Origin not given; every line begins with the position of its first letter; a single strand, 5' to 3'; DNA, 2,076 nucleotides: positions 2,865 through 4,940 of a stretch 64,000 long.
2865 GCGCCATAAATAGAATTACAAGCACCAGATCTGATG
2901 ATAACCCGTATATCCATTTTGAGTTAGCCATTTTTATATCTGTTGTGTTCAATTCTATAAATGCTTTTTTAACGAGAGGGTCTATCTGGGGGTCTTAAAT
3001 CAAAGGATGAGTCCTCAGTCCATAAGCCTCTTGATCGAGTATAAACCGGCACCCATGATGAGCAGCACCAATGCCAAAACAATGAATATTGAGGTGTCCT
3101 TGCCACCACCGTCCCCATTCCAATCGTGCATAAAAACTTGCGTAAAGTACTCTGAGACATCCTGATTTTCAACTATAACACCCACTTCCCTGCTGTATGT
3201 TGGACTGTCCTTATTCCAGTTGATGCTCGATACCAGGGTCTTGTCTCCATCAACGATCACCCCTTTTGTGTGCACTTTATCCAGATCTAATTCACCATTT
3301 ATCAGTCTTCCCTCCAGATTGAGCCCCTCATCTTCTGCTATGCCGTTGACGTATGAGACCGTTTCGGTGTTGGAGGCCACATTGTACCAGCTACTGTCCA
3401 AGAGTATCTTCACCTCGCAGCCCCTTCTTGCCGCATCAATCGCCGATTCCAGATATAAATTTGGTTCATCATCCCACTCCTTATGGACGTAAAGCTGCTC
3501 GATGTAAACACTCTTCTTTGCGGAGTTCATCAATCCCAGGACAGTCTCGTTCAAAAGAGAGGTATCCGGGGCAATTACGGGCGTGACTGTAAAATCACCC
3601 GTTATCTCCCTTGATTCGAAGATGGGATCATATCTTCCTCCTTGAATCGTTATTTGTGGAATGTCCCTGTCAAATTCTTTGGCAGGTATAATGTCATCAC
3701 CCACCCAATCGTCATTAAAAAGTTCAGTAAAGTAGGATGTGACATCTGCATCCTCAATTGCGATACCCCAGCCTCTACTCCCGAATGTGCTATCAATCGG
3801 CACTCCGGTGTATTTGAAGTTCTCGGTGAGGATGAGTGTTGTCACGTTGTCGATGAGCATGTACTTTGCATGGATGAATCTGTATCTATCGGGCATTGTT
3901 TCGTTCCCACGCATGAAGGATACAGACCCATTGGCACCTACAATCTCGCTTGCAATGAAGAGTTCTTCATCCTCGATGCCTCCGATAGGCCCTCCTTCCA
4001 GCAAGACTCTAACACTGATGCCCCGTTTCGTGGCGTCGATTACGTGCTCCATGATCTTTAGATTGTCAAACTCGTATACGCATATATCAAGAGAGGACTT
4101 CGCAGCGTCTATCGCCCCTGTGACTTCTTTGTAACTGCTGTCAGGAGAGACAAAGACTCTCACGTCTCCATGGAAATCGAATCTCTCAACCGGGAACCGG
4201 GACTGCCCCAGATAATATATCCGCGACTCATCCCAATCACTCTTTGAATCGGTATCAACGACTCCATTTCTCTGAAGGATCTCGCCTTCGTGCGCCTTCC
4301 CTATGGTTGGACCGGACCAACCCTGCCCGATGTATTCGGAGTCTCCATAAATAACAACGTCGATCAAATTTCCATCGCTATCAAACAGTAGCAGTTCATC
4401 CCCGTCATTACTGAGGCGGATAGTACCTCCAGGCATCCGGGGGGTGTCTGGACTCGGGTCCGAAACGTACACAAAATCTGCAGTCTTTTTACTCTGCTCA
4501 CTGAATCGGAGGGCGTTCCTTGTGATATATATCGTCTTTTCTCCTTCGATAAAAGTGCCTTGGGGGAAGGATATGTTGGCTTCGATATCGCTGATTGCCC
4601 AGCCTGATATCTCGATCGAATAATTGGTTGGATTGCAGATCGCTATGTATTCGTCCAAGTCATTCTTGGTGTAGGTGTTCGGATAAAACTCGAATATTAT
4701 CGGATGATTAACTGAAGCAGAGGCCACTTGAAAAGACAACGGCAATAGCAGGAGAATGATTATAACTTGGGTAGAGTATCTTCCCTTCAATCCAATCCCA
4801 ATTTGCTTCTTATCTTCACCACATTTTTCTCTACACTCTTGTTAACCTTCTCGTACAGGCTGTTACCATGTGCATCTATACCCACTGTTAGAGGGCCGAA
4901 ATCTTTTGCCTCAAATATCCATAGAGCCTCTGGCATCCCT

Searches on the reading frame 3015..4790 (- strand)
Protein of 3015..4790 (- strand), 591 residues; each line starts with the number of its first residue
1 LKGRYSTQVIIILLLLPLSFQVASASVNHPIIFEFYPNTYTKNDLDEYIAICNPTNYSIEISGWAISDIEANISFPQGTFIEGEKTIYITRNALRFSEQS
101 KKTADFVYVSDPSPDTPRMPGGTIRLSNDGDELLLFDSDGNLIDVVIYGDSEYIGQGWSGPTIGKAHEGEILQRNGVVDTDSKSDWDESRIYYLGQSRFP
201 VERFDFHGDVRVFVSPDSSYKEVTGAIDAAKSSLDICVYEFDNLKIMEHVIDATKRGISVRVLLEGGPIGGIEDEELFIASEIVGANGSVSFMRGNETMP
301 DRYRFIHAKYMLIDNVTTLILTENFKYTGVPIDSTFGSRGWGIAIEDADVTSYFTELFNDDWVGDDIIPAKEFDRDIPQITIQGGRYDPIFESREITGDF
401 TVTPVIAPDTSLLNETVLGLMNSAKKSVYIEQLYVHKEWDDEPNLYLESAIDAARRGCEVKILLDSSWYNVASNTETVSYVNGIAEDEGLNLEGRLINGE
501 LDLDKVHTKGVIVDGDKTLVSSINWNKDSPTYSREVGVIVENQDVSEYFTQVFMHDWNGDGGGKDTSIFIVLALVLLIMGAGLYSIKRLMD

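Call 66: search_protein_families(library=pfam, alignment_id=A2, max_evalue=0.00001)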
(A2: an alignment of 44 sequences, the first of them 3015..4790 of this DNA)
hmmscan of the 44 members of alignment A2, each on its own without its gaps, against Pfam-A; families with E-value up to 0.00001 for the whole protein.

A. member 1, window:3015-4790:- (591 aa): 2 families
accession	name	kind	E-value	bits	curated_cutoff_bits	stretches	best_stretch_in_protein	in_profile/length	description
PF13091.12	PLDc_2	-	2.8e-32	111.7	27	2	419-557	3-132/132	PLD-like domain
PF00932.25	LTD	-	5e-13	49.8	34.3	1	25-149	3-108/109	Lamin Tail Domain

B. families by the number of members that match (of 44 scanned): 102 families (the first 25 are shown)
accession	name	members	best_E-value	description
PF00881.29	Nitroreductase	2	1.4e-38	Nitroreductase family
PF22691.2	Thiolase_C_1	2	1.6e-35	Thiolase C-terminal domain-like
PF01769.21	MgtE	2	1.2e-22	Divalent cation transporter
PF14512.11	TM1586_NiRdase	2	5.3e-19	Putative TM nitroreductase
PF00108.29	Thiolase_N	2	2.5e-12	Thiolase, N-terminal domain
PF00515.34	TPR_1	1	1.8e-134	Tetratricopeptide repeat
PF00133.28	tRNA-synt_1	1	2.7e-130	tRNA synthetases class I (I, L, M and V)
PF13414.12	TPR_11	1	9.5e-113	TPR repeat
PF01916.23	DS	1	2.2e-105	Deoxyhypusine synthase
PF07719.23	TPR_2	1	2.7e-101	Tetratricopeptide repeat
PF05681.19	Fumerase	1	1.4e-97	Fumarate hydratase (Fumerase)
PF13181.12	TPR_8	1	1.6e-86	Tetratricopeptide repeat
PF07760.16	DUF1616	1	1.1e-71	Protein of unknown function (DUF1616)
PF05048.19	NosD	1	6.3e-69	Periplasmic copper-binding protein (NosD)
PF00155.27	Aminotran_1_2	1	1.3e-67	Aminotransferase class I and II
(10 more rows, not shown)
